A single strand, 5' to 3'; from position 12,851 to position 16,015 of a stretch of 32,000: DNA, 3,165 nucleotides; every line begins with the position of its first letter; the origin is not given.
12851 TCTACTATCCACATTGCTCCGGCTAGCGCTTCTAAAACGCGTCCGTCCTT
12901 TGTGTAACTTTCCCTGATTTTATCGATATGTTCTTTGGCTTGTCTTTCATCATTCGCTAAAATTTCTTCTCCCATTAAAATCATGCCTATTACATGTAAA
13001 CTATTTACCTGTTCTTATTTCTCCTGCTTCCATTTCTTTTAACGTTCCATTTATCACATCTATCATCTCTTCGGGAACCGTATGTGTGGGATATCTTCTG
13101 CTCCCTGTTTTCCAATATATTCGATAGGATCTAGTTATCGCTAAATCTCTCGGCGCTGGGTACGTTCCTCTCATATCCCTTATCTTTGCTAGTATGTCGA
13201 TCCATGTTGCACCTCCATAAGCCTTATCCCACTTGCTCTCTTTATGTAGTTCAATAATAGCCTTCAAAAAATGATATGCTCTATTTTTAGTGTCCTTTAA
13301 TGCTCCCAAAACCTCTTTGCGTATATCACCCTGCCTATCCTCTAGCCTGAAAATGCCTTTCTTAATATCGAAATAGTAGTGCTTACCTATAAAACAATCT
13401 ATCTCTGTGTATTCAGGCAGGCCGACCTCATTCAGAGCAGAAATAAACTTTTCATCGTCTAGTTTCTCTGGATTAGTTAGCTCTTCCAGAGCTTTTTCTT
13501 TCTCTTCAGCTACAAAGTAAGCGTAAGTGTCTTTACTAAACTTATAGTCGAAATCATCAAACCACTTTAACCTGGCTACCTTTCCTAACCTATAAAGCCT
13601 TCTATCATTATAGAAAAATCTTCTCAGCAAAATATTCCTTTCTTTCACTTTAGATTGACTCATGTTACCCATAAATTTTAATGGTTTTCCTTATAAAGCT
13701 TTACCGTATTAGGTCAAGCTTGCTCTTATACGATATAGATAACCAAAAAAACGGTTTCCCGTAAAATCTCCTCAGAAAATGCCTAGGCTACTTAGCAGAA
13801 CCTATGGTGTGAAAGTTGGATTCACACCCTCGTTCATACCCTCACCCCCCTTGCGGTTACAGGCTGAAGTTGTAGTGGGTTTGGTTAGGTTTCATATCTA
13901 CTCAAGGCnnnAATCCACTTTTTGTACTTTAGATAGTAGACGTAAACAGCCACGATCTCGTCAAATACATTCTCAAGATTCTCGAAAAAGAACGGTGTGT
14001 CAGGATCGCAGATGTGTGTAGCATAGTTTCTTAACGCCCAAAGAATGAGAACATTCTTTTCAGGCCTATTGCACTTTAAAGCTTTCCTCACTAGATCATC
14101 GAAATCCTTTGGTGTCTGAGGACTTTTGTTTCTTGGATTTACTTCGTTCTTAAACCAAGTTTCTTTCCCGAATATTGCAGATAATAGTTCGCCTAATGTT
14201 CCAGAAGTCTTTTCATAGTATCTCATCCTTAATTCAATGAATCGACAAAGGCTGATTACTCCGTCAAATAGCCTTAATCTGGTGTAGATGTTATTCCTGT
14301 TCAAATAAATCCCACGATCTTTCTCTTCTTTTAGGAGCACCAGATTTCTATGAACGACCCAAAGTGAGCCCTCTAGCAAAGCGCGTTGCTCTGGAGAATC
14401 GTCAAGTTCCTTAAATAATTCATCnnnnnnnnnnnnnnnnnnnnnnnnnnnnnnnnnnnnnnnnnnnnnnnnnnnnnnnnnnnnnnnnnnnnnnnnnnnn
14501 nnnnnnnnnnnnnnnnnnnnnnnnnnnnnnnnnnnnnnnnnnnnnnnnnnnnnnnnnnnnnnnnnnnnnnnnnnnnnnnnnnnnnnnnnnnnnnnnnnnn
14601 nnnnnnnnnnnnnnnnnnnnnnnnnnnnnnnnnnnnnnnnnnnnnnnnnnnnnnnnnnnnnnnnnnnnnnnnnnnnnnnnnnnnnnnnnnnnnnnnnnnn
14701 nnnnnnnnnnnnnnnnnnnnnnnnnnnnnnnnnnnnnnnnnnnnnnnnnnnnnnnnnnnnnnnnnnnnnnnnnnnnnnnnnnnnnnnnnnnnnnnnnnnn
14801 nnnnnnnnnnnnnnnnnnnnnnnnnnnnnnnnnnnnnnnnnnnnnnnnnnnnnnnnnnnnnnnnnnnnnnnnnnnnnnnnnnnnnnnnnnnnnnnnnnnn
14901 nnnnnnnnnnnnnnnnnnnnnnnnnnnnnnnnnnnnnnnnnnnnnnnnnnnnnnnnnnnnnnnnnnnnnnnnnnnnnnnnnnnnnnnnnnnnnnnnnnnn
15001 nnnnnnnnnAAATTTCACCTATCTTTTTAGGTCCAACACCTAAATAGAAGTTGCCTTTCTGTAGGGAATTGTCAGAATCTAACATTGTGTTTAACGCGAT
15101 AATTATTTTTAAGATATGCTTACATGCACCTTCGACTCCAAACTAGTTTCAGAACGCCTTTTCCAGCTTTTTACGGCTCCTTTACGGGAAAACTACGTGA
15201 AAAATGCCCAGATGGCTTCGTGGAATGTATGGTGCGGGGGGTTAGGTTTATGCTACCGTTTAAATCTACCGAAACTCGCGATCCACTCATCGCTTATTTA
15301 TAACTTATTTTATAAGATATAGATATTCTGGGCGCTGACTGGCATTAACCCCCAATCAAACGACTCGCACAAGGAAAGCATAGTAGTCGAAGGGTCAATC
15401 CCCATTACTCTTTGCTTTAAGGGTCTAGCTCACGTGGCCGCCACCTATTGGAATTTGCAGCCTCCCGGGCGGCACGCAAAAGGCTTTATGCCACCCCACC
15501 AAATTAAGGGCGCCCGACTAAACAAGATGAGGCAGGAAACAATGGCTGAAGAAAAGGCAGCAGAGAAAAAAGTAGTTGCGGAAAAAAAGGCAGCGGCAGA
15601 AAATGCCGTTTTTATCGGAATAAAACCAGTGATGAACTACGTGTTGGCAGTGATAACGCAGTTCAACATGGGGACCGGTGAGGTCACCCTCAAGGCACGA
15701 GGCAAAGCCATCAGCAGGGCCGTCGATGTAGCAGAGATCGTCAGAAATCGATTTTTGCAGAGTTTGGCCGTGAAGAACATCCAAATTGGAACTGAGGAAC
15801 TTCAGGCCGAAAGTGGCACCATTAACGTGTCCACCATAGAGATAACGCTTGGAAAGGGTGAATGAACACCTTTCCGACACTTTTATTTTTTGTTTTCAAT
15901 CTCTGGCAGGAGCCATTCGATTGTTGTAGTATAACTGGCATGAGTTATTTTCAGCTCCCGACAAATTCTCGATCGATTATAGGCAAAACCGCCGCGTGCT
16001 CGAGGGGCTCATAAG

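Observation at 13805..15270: Separate att-bounded cassette encoding a ~366-aa helical protein with a C-terminal RNxxxH HEPN-type motif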

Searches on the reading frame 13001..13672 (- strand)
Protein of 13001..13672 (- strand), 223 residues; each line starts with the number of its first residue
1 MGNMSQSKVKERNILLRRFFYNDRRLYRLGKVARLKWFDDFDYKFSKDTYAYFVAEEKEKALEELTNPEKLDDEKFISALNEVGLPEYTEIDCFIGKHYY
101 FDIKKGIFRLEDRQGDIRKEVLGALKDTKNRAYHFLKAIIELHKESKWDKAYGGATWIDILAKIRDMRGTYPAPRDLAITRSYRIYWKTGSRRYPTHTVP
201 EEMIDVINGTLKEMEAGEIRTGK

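Call 8: search_protein_families(library=pfam, proteins=[window:13001-13672:-], max_evalue=0.01)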
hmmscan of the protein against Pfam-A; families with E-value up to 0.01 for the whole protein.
window:13001-13672:- (223 aa): 0 families

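Call 9: search_protein_families(library=padloc, proteins=[window:13001-13672:-], max_evalue=0.01)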
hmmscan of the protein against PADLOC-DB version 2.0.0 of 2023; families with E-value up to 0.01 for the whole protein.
window:13001-13672:- (223 aa): 0 families

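Call 10: search_protein_families(library=ncbifam, proteins=[window:13001-13672:-], max_evalue=1)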
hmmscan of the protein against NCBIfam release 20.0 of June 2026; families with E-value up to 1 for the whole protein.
window:13001-13672:- (223 aa): 0 families

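Call 11: search_protein_families(library=phrogs, proteins=[window:13001-13672:-], max_evalue=1)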
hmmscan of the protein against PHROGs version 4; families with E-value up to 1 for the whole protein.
window:13001-13672:- (223 aa): 1 family
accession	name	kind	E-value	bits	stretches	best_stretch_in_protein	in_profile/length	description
phrog_20946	-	unknown function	0.3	11.2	1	126-166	143-183/336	-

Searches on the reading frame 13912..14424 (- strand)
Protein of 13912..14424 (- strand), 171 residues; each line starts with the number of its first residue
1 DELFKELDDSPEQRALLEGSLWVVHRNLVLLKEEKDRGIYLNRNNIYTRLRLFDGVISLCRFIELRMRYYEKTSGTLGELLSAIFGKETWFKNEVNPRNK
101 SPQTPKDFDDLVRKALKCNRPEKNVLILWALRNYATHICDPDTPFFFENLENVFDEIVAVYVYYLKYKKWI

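Call 34: search_solved_structures(query=A4, max_evalue=10, show_alignments=4)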
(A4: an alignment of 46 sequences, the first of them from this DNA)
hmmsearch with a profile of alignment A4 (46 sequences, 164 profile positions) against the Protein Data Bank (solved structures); distinct sequences matched with E-value up to 10: 7.
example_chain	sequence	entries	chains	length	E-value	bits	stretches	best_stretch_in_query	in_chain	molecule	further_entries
6y07_A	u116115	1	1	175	0.019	18.1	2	36-74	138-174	sohair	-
9hxm_A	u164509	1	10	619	0.15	15.2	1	109-158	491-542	Putative bacterial antiviral defense protein Ec4ApeA from Escherichia coli strain 10434wH1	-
5j73_A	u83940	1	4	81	0.38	13.8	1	31-74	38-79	protein design 2L4HC2_9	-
5aj3_O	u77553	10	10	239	0.39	13.8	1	89-136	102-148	MITORIBOSOMAL PROTEIN US15M, MRPS15 | Uncharacterized protein | Mitochondrial ribosomal protein S15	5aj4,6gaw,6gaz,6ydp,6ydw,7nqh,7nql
8oin_AL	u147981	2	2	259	0.45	13.6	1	89-135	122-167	28S ribosomal protein S15, mitochondrial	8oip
3mzk_B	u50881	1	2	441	0.89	12.7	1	46-87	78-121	Protein transport protein SEC16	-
3iqt_A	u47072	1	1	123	1.1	12.4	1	45-75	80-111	Signal transduction histidine-protein kinase barA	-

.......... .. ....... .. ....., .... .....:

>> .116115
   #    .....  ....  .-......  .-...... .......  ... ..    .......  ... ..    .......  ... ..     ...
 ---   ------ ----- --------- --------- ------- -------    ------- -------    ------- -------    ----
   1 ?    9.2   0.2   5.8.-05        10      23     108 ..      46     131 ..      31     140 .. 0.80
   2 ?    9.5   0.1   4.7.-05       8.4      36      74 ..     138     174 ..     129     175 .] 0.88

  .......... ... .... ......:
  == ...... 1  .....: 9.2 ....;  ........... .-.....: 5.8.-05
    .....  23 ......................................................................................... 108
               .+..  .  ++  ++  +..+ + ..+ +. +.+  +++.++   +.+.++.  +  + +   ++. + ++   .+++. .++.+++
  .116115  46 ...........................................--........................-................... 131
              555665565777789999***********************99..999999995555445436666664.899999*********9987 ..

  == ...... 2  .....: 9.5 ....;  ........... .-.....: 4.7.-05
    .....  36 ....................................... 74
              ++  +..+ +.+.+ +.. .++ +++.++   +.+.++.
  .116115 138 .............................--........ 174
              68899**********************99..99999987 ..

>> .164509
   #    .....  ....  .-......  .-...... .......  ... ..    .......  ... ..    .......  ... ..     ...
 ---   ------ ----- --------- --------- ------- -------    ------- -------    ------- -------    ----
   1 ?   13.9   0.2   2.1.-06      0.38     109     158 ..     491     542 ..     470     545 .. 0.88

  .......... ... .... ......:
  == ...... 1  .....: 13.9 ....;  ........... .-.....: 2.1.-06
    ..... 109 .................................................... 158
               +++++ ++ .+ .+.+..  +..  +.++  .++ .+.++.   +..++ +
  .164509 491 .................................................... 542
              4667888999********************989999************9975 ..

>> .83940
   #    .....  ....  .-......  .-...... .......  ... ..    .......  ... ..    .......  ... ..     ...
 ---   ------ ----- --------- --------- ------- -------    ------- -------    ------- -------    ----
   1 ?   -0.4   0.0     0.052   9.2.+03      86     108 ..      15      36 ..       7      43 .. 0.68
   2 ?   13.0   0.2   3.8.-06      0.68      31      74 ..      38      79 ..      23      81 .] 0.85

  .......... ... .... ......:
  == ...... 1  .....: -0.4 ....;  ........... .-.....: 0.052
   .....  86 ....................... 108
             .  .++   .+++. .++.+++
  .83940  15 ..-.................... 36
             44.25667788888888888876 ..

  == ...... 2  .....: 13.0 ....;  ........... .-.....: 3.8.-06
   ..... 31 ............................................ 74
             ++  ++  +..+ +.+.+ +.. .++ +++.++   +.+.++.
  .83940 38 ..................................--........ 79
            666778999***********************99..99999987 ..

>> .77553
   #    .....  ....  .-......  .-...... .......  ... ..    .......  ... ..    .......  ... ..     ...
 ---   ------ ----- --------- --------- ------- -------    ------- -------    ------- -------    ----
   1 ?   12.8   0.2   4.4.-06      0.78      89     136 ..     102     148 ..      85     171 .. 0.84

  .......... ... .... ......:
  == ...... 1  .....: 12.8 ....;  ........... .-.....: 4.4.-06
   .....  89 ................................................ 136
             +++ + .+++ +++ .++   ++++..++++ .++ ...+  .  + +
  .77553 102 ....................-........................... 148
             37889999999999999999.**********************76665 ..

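Call 35: search_protein_families(library=pfam, alignment_id=A4, max_evalue=1)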
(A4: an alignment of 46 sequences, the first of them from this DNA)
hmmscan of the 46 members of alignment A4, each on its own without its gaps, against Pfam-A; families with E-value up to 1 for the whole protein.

A. member 1, seq(171 aa): 0 families

B. families by the number of members that match (of 46 scanned): 25 families
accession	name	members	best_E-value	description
PF06920.19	DHR-2_Lobe_A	1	0.00021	DHR-2, Lobe A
PF05584.17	Sulfolobus_pRN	1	0.0022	Sulfolobus plasmid regulatory protein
PF18739.6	HEPN_Apea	1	0.0023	Apea-like HEPN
PF18730.6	HEPN_Cthe2314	1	0.006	Cthe_2314-like HEPN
PF06479.17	Ribonuc_2-5A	1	0.01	Ribonuclease 2-5A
PF22642.1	MinC_N_1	1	0.011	Cell-division inhibitor MinC, N-terminal domain-like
PF23281.1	DAAF9_N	1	0.016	Dynein axonemal assembly factor 9 N-terminal domain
PF12362.13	DUF3646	1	0.017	DNA polymerase III gamma and tau subunits C terminal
PF18864.6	AbiTii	1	0.023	AbiTii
PF21377.3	MurD_N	1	0.035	MurD N-terminal domain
PF11647.13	MLD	1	0.046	Membrane Localization Domain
PF09509.15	Hypoth_Ymh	1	0.061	Protein of unknown function (Hypoth_ymh)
PF09249.16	tRNA_NucTransf2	1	0.063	tRNA nucleotidyltransferase, second domain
PF13369.12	Transglut_core2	1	0.064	Transglutaminase-like superfamily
PF18497.6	RNase_3_N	1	0.068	Ribonuclease III N-terminal domain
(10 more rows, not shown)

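Call 44: predict_structure(alignment_id=A4)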
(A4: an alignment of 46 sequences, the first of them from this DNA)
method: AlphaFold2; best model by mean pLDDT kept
length: 171 residues; sequences in the alignment: 46
mean_pLDDT: 92.1   pTM: 0.88
mean pLDDT of the five models: 92.1, 92.1, 91.7, 91.6, 91.5
residues with pLDDT >= 90: 133; 70-90: 32; 50-70: 6; < 50: 0
segments of 3 or more residues with pLDDT < 50: none
pLDDT, mean of each block of 10 residues (from residue 1): 89 96 95 80 81 97 96 95 95 82 95 96 96 91 94 97 92 81
secondary structure, 60 per line:
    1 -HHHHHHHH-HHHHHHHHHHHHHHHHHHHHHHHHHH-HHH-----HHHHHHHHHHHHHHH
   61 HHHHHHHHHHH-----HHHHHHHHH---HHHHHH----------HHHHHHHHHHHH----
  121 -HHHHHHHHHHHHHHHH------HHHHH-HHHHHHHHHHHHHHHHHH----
elements in order: H2-9 H11-36 H46-71 H77-85 H89-94 H105-116 H122-137 H144-148 H150-167

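Call 48: fold_search(model_id=the predicted structure, library=pdb)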
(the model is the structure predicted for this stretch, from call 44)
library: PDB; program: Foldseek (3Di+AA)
matches with E <= 10: 165; with E <= 0.001: 0
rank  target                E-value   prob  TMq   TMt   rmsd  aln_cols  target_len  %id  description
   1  7bxo_G                2.7e-01  0.85  0.37  0.44   8.2       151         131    9  Crystal structure of the toxin-antitoxin with AMP-PNP (released 2020-09-30)
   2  6m6w_B                7.5e-01  0.63  0.38  0.46   8.8       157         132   10  Crystal structure the toxin-antitoxin MntA-HpeT mutant-Y104A (released 2020-09-30)
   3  7ae9_A                8.7e-01  0.21  0.28  0.32  10.2       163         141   14  Crystal structure of mono-AMPylated HEPN(R46E) toxin in complex with MNT antitoxin (released 2020-12-30)
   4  7ae9_D                1.1e+00  0.28  0.31  0.35  10.3       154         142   16  Crystal structure of mono-AMPylated HEPN(R46E) toxin in complex with MNT antitoxin (released 2020-12-30)
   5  7ae9_B                1.1e+00  0.18  0.26  0.30  10.0       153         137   15  Crystal structure of mono-AMPylated HEPN(R46E) toxin in complex with MNT antitoxin (released 2020-12-30)
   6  6m6w_G                1.1e+00  0.54  0.38  0.47   8.7       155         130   10  Crystal structure the toxin-antitoxin MntA-HpeT mutant-Y104A (released 2020-09-30)
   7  6m6u_I                1.1e+00  0.51  0.36  0.45   9.2       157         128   10  Crystal structure the toxin-antitoxin MntA-HpeT mutant-D39ED41E (released 2020-09-30)
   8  7ae6_A                1.1e+00  0.21  0.29  0.33   9.7       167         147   14  Crystal structure of di-AMPylated HEPN(R102A) toxin (released 2020-12-30)
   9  2hld_Y                1.1e+00  0.08  0.16  0.15  18.1       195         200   14  Crystal structure of yeast mitochondrial F1-ATPase (released 2006-11-28)
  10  6m6u_H                1.2e+00  0.38  0.33  0.40   7.9       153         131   13  Crystal structure the toxin-antitoxin MntA-HpeT mutant-D39ED41E (released 2020-09-30)
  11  7ae2_A                1.5e+00  0.14  0.26  0.29   9.9       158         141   15  Crystal structure of HEPN(H107A-Y109F) toxin in complex with MNT antitoxin (released 2020-12-30)
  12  5nwk_F                1.8e+00  0.13  0.25  0.19  17.3       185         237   12  14-3-3c in complex with CPP and fusicoccin (released 2017-11-22)
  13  6zc9_B                1.8e+00  0.11  0.23  0.19  16.8       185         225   12  Structure of 14-3-3 gamma in complex with Nedd4-2 14-3-3 binding motif Ser448 (released 2021-07-21)
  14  7ae6_B                1.9e+00  0.15  0.28  0.30   9.4       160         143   16  Crystal structure of di-AMPylated HEPN(R102A) toxin (released 2020-12-30)
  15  7ae8_A                2.3e+00  0.12  0.26  0.29   9.7       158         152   15  Crystal structure of HEPN(R102A) toxin (released 2020-12-30)
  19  7ae8_D                2.8e+00  0.23  0.37  0.41   7.2       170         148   15  Crystal structure of HEPN(R102A) toxin (released 2020-12-30)
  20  7ae8_B                2.8e+00  0.12  0.27  0.31   9.5       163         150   16  Crystal structure of HEPN(R102A) toxin (released 2020-12-30)
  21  5yep_C                3.2e+00  0.25  0.37  0.45   8.0       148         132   10  Crystal structure of SO_3166-SO_3165 from Shewanella oneidensis (released 2018-03-28)
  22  7ae8_C                3.2e+00  0.10  0.27  0.31  10.2       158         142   16  Crystal structure of HEPN(R102A) toxin (released 2020-12-30)
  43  7ae9_C                4.7e+00  0.08  0.26  0.29   9.6       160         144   16  Crystal structure of mono-AMPylated HEPN(R46E) toxin in complex with MNT antitoxin (released 2020-12-30)
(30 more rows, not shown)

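Call 85: find_homologous_proteins(query=A4, max_evalue=0.001)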
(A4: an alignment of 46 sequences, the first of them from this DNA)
Query A4 (46 sequences) (171 aa, profile of the alignment): 25 proteins with E <= 0.001 among 3104 candidates.
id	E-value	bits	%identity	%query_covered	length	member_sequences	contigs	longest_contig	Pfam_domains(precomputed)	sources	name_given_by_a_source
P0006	2.6e-34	136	71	100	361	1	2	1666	-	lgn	-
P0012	8.5e-33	131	74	99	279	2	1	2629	-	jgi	jgi:hypothetical protein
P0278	1.1e-32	131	96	91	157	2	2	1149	-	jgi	-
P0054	3.0e-32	130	66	100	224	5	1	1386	-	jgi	-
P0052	6.4e-32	129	58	98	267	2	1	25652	-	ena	-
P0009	1.4e-31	128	68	100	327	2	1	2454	-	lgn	-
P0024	2.3e-30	124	59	100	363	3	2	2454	-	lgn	-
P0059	2.5e-30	123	53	100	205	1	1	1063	-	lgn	-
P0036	2.7e-30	123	61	100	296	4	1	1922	-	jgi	jgi:hypothetical protein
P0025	6.5e-30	122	56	100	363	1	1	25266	-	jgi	jgi:hypothetical protein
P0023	2.9e-29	120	63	100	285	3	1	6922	-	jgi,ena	-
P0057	5.7e-29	119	53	100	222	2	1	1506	-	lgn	-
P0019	6.0e-29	119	57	96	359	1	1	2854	-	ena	-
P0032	6.1e-29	119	51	99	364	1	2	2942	-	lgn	-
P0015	2.7e-27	114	60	100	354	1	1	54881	-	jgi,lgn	jgi:hypothetical protein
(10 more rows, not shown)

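Call 89: fold_search(model_id=the predicted structure, library=viral)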
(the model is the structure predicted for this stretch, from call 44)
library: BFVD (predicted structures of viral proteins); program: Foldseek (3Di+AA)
matches with E <= 10: 151; with E <= 0.001: 0
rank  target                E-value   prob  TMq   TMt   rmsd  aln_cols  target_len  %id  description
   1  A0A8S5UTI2            1.2e+00  0.06  0.15  0.08  18.3       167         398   16  Beta-barrel assembly-enhancing protease [Myoviridae sp. ctYA416]
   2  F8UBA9                1.3e+00  0.07  0.16  0.12  22.0       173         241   11  (no name in the UniProt tables at hand)
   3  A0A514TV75            1.9e+00  0.08  0.19  0.22  10.6       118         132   12  Uncharacterized protein [Aeromonas phage D3]
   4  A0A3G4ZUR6            1.9e+00  0.08  0.21  0.11  16.0       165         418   16  Uncharacterized protein [Edafosvirus sp.]
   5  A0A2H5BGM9            2.1e+00  0.06  0.18  0.11  12.8       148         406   18  Uncharacterized protein [Vibrio phage Ceto]
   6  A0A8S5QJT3            2.1e+00  0.05  0.16  0.09  16.4       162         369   11  MKL/myocardin-like protein 1 [Siphoviridae sp. ctk4d14]
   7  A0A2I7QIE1            2.3e+00  0.12  0.26  0.26  12.0       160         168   17  (no name in the UniProt tables at hand)
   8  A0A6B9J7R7            2.4e+00  0.06  0.21  0.14  20.0       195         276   13  Uncharacterized protein [Vibrio phage vB_VchM_Kuja]
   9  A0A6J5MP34            2.6e+00  0.09  0.26  0.08  19.4       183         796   12  LT_GEWL domain containing protein [uncultured Caudovirales phage]
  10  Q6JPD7                2.6e+00  0.04  0.17  0.10  15.3       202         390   11  Unkown [Neodiprion lecontei nucleopolyhedrovirus (strain Canada)]
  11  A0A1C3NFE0            3.0e+00  0.07  0.20  0.26  16.4       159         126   12  (no name in the UniProt tables at hand)
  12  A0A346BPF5            3.0e+00  0.07  0.23  0.10  23.1       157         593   15  (no name in the UniProt tables at hand)
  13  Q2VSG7                3.1e+00  0.12  0.27  0.24   9.0       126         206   13  Ov9 protein [Ovine gammaherpesvirus 2]
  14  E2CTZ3                3.3e+00  0.18  0.33  0.38   5.6       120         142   14  ORF48L [Turbot reddish body iridovirus]
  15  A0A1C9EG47            3.3e+00  0.06  0.24  0.25  12.5       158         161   11  (no name in the UniProt tables at hand)
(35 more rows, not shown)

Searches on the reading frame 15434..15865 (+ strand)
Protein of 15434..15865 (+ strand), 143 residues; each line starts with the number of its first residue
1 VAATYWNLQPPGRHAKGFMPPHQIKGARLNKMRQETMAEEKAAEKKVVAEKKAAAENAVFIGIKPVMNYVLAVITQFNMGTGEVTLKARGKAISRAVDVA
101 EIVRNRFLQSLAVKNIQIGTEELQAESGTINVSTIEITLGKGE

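Call 22: search_protein_families(library=pfam, proteins=[window:15434-15865:+], max_evalue=0.001)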
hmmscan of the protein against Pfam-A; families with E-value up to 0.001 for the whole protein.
window:15434-15865:+ (143 aa): 1 family
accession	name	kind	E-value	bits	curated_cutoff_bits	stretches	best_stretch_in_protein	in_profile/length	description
PF01918.27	Alba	-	3.3e-20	72.1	25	1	57-119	1-65/66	Alba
